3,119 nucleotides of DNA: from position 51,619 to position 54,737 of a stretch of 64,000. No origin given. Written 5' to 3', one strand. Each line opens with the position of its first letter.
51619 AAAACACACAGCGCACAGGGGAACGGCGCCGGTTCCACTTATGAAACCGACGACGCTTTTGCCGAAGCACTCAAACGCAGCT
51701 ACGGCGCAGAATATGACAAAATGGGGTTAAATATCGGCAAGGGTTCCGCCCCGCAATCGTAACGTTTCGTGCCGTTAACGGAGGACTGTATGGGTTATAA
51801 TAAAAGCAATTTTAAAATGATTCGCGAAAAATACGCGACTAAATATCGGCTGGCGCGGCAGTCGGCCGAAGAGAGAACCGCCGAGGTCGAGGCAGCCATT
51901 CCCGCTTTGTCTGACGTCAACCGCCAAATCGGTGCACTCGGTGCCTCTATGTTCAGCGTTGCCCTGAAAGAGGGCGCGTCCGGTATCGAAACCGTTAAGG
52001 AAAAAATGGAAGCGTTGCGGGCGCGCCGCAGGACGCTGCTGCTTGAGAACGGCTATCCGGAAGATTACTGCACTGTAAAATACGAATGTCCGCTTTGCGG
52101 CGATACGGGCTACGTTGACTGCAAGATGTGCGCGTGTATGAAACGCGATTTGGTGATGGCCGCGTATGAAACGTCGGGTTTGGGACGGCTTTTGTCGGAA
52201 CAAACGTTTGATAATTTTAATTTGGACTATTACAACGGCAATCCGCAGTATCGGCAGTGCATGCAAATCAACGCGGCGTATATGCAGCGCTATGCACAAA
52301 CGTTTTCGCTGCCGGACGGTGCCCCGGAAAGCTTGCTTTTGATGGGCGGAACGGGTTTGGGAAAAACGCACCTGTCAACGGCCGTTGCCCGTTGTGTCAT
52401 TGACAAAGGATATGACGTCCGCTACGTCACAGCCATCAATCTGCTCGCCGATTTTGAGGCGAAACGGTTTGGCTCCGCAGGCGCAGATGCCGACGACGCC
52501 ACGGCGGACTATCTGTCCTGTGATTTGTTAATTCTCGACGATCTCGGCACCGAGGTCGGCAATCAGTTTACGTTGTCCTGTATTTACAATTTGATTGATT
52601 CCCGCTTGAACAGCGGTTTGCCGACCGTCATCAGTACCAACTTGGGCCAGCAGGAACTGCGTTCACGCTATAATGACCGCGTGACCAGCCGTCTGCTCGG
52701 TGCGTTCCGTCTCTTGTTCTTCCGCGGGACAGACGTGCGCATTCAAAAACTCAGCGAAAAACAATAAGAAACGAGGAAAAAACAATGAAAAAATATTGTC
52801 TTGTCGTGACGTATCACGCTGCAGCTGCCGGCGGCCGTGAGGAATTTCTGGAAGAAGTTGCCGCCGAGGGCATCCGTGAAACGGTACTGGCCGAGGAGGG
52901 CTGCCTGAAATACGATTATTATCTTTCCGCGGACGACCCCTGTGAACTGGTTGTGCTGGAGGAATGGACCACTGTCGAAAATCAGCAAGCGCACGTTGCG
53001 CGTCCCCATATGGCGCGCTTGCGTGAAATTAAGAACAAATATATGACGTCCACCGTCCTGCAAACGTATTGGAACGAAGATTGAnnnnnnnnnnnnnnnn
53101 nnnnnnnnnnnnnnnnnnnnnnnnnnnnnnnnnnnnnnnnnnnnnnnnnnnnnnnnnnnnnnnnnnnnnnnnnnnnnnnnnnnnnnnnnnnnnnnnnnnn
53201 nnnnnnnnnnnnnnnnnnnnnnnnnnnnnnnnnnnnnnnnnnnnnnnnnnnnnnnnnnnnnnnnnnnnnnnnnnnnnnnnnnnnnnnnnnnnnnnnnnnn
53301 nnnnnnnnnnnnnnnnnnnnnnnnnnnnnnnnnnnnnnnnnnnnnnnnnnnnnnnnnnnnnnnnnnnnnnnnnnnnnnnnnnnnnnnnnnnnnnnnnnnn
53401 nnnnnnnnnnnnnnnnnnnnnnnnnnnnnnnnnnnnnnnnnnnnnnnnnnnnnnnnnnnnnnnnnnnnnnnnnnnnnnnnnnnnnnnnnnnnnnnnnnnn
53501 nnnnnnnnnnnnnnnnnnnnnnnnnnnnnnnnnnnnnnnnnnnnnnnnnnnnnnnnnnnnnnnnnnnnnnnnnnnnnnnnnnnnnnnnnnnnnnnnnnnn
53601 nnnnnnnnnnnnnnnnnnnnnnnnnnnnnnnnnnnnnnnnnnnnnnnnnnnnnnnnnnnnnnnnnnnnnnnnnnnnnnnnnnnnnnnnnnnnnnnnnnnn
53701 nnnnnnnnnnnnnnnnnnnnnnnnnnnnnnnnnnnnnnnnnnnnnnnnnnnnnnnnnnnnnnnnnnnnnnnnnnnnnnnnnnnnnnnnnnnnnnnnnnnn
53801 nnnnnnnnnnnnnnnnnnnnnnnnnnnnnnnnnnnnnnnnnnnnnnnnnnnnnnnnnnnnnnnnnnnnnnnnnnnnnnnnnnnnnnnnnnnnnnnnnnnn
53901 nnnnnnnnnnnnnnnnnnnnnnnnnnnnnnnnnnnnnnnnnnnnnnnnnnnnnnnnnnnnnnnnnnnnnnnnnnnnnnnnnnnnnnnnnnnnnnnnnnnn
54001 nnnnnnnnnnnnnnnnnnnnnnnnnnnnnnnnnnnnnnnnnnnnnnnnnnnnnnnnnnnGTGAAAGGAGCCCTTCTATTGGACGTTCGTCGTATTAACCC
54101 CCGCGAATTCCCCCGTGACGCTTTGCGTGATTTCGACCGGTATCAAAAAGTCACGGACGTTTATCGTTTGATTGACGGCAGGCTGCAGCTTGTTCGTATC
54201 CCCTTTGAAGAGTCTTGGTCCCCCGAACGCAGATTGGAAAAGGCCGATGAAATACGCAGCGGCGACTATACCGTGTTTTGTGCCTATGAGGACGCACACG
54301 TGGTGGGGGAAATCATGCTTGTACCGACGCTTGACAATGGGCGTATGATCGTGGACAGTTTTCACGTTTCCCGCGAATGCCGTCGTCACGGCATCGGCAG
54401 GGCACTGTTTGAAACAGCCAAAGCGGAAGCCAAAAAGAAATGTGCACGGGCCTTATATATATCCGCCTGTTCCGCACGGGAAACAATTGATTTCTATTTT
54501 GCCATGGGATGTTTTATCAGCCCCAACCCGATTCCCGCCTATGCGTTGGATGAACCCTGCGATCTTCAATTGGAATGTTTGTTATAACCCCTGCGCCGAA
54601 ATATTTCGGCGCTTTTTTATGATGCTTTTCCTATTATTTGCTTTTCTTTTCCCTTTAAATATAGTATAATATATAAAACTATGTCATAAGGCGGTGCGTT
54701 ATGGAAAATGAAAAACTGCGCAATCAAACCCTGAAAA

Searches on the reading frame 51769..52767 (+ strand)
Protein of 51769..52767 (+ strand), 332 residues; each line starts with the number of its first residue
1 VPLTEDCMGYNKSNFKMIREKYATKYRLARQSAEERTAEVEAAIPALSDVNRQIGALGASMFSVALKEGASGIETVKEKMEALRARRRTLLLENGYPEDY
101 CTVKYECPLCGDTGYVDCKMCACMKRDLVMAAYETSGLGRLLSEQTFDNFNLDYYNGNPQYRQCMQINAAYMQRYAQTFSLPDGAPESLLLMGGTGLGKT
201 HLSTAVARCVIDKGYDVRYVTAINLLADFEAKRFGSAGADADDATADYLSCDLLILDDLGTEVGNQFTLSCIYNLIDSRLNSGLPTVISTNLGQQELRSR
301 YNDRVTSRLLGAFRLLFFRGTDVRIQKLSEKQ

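Call 17: find_related_loci(query=window:51769-52767:+, collection=genome_contigs, flank=5000)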
Query window:51769-52767:+ (332 aa) in genome_contigs; peptide patterns used: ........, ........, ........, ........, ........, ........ (x = any residue, [..] = any of these).
330 stretches matched a pattern; 6 encode a relative of the query (tblastn E <= 1e-3); 6 distinct loci.
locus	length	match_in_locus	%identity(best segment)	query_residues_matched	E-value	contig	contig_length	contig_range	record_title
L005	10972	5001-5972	53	8-331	1e-104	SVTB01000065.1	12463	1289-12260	MAG: Oscillospiraceae bacterium isolate SIG684 NODE_84637_length_12463_cov_1.714332, whole genome shotgun sequence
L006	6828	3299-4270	51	7-328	1e-102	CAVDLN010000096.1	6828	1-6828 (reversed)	Erysipelotrichaceae bacterium isolate H07613-L1_cleanbin_000008 genome assembly, contig: Spades_H07613-L1_contig_4191, w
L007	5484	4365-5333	44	8-331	4e-92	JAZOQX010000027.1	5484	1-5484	MAG: Eubacteriales bacterium isolate T1900045564_YK20190258.MAGScoT_cleanbin_000019 SGB_7928_k141_1310077, whole genome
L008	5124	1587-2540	47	14-331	3e-92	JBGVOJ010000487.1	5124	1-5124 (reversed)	MAG: Eubacteriales bacterium isolate fecal_MAG_213 fecal_MAG_213_contig_0487, whole genome shotgun sequence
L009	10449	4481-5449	44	8-331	5e-90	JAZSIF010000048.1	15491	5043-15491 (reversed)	MAG: Eubacteriales bacterium isolate T1900044573_TS20190039.MAGScoT_cleanbin_000009 SGB_455_k141_3465762, whole genome s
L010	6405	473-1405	47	23-328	7e-89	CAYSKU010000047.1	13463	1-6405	MAG TPA_asm: uncultured Ruminococcus sp. isolate SRP313737_co1_328 genome assembly, contig: NODE_7006_length_13463_cov_6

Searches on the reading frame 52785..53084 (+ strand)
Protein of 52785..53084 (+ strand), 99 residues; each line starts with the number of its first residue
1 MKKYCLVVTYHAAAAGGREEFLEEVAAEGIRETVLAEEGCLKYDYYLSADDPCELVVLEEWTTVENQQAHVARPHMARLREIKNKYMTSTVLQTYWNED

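Call 14: find_encoding_contigs(protein=window:52785-53084:+, flank=4000, max_places=10)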
Protein window:52785-53084:+ (99 aa): 4 contigs read that carry it; 2 places shown.
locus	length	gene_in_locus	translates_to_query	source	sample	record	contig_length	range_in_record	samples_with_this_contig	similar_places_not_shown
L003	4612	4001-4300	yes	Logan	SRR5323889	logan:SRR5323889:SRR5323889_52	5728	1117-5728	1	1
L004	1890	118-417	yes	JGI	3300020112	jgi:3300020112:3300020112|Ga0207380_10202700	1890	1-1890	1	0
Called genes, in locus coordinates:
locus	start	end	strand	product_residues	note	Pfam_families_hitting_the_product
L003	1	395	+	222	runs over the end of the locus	-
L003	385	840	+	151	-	PF00583:Acetyltransf_1, PF13673:Acetyltransf_10, PF13508:Acetyltransf_7, PF08445:FR47 (weak)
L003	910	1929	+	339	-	PF00814:TsaD, PF22521:HypF_C_2 (weak)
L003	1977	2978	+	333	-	PF07261:DnaB_2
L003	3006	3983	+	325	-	PF01695:IstB_IS21, PF00308:Bac_DnaA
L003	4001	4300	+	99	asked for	PF03992:ABM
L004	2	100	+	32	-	?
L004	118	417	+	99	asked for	PF03992:ABM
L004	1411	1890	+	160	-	?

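Call 35: find_encoding_contigs(protein=L003:3006-3983:+, flank=3500, max_places=10)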
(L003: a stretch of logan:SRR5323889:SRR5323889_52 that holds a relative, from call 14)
Protein L003:3006-3983:+ (325 aa): 3 contigs read that carry it; 1 place shown.
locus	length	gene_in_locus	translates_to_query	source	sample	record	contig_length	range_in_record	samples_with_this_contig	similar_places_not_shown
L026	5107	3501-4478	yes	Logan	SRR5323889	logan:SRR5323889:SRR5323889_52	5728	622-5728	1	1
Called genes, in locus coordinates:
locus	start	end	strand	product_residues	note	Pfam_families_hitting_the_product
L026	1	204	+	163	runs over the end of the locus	PF00383:dCMP_cyt_deam_1, PF14437:MafB19-deam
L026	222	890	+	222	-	-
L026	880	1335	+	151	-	PF00583:Acetyltransf_1, PF13673:Acetyltransf_10, PF13508:Acetyltransf_7, PF08445:FR47 (weak)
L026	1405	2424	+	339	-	PF00814:TsaD, PF22521:HypF_C_2 (weak)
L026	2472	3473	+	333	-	PF07261:DnaB_2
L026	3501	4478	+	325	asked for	PF01695:IstB_IS21, PF00308:Bac_DnaA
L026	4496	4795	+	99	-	PF03992:ABM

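Call 49: search_protein_families(library=pfam, proteins=[window:52785-53084:+])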
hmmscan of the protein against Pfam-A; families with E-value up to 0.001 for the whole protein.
window:52785-53084:+ (99 aa): 1 family
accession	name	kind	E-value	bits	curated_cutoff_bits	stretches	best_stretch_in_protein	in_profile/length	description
PF03992.22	ABM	-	8.4e-14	52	23.1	1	7-80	4-76/78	Antibiotic biosynthesis monooxygenase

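Call 67: search_protein_families(library=ncbifam, proteins=[window:52785-53084:+], max_evalue=0.1)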
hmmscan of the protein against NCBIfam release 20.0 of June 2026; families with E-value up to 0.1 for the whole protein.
window:52785-53084:+ (99 aa): 0 families

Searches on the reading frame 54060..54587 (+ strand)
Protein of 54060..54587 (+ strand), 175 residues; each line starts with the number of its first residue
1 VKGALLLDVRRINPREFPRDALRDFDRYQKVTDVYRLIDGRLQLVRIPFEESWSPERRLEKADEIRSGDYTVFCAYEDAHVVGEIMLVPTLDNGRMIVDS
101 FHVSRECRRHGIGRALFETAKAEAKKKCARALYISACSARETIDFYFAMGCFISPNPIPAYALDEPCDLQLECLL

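Call 13: find_encoding_contigs(protein=window:54060-54587:+, flank=4000, max_places=10)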
Protein window:54060-54587:+ (175 aa): 2 contigs read that carry it; 2 places shown.
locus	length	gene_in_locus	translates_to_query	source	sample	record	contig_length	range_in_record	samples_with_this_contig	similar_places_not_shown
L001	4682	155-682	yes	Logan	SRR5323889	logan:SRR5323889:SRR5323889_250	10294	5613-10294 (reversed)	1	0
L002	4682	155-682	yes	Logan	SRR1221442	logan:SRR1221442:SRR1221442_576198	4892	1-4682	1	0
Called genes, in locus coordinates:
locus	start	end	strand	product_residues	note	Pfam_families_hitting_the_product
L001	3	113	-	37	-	?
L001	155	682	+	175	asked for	PF00583:Acetyltransf_1, PF13673:Acetyltransf_10, PF13508:Acetyltransf_7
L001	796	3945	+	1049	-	PF01074:Glyco_hydro_38N, PF09261:Alpha-mann_mid, PF07748:Glyco_hydro_38C, PF17677:Glyco_hydro38C2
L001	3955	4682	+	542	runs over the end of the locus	PF00009:GTP_EFTU, PF01926:MMR_HSR1 (weak), PF22042:EF-G_D2, PF03144:GTP_EFTU_D2 (weak), PF16658:RF3_C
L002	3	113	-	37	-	?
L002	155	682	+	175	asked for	PF00583:Acetyltransf_1, PF13673:Acetyltransf_10, PF13508:Acetyltransf_7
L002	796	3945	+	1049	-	PF01074:Glyco_hydro_38N, PF09261:Alpha-mann_mid, PF07748:Glyco_hydro_38C, PF17677:Glyco_hydro38C2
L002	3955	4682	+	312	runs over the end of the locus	?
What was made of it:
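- The context is housekeeping genes with no integrase or transposase within 8 kb (calls 13, 14, 35, 49). No integrase, excisionase or other mobile gene within 8 kb on either side (calls 13, 35, 49).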

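Call 49: search_protein_families(library=pfam, proteins=[window:54060-54587:+])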
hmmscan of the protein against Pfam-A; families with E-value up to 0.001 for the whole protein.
window:54060-54587:+ (175 aa): 3 families
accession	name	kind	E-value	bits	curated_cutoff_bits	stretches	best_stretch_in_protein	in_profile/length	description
PF00583.31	Acetyltransf_1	-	3.3e-12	47.1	20.7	1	43-146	6-111/116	Acetyltransferase (GNAT) family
PF13508.13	Acetyltransf_7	-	1.6e-10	41.6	27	1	69-150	2-81/84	Acetyltransferase (GNAT) domain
PF13673.13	Acetyltransf_10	-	4.3e-10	40.1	23.6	1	64-150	25-106/128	Acetyltransferase (GNAT) domain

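Call 54: list_cluster_members(proteins=[window:54060-54587:+, window:52785-53084:+, window:54701-57850:+])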
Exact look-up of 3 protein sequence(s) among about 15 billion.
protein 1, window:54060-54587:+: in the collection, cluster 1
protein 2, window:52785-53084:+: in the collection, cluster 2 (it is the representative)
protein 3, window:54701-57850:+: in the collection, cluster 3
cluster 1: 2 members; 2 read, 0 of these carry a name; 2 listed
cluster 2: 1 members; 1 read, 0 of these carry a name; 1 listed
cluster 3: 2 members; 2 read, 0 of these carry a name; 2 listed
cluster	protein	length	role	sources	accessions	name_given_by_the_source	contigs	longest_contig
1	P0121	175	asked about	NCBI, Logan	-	-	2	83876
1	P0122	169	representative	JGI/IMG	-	-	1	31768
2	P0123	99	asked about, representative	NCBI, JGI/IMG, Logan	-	-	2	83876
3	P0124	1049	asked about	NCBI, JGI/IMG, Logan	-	-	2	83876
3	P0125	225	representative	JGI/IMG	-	-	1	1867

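Call 56: find_encoding_contigs(protein=P0122, flank=3000, max_places=10)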
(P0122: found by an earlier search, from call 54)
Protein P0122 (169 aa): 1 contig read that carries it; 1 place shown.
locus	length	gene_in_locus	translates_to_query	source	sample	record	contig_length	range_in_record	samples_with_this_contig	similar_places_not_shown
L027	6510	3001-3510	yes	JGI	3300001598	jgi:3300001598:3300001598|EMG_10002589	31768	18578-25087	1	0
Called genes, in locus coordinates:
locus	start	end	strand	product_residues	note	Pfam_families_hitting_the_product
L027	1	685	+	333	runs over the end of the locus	PF07261:DnaB_2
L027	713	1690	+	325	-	PF01695:IstB_IS21, PF00308:Bac_DnaA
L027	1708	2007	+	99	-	PF03992:ABM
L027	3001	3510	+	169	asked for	PF00583:Acetyltransf_1, PF13673:Acetyltransf_10, PF13508:Acetyltransf_7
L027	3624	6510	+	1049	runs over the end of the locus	PF01074:Glyco_hydro_38N, PF09261:Alpha-mann_mid, PF07748:Glyco_hydro_38C, PF17677:Glyco_hydro38C2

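Call 67: search_protein_families(library=ncbifam, proteins=[window:54060-54587:+], max_evalue=0.1)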
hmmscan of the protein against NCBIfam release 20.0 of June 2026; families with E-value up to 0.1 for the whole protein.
window:54060-54587:+ (175 aa): 9 families
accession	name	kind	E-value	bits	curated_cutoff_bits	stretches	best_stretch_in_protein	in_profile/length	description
TIGR01575.1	rimI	equivalog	3.8e-05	23.9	86.4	1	62-133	24-93/132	ribosomal protein S18-alanine N-acetyltransferase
NF002959.0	PRK03624.1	equivalog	5.7e-05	22.9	124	1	55-148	36-126/147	GNAT family acetyltransferase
NF040501.1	resist_ArsN2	equivalog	0.0011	18.6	125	1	78-140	33-93/133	arsenic resistance N-acetyltransferase ArsN2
NF000360.1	sat4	exception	0.0066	16.5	380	1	63-150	65-152/180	streptothricin N-acetyltransferase Sat4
NF033083.0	AAC_3_I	equivalog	0.0079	16.4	200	1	72-150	50-133/145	AAC(3)-I family aminoglycoside N-acetyltransferase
NF000358.1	sat2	exception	0.035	13.9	360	1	52-125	41-113/174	streptothricin N-acetyltransferase Sat2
NF053587.1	SpmdActasePaiA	equivalog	0.04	13.7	250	1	91-150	86-146/172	spermidine/spermine N(1)-acetyltransferase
NF003387.0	PRK04531.1-2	equivalog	0.046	12.2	426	1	89-147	343-396/441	acetylglutamate kinase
NF000487.1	stat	exception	0.058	12.9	420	1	77-150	86-160/189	streptothricin N-acetyltransferase STAT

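Call 68: search_solved_structures(query=window:54060-54587:+, max_evalue=0.01)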
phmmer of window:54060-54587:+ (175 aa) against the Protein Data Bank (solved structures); distinct sequences matched with E-value up to 0.01: 1.
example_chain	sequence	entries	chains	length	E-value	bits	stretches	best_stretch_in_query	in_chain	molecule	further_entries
5c82_A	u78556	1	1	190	0.00017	24.8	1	59-150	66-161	Nourseothricin acetyltransferase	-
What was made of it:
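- Tried and rejected: It looks like a generic or streptothricin-acetyltransferase-like GNAT (calls 67, 68).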
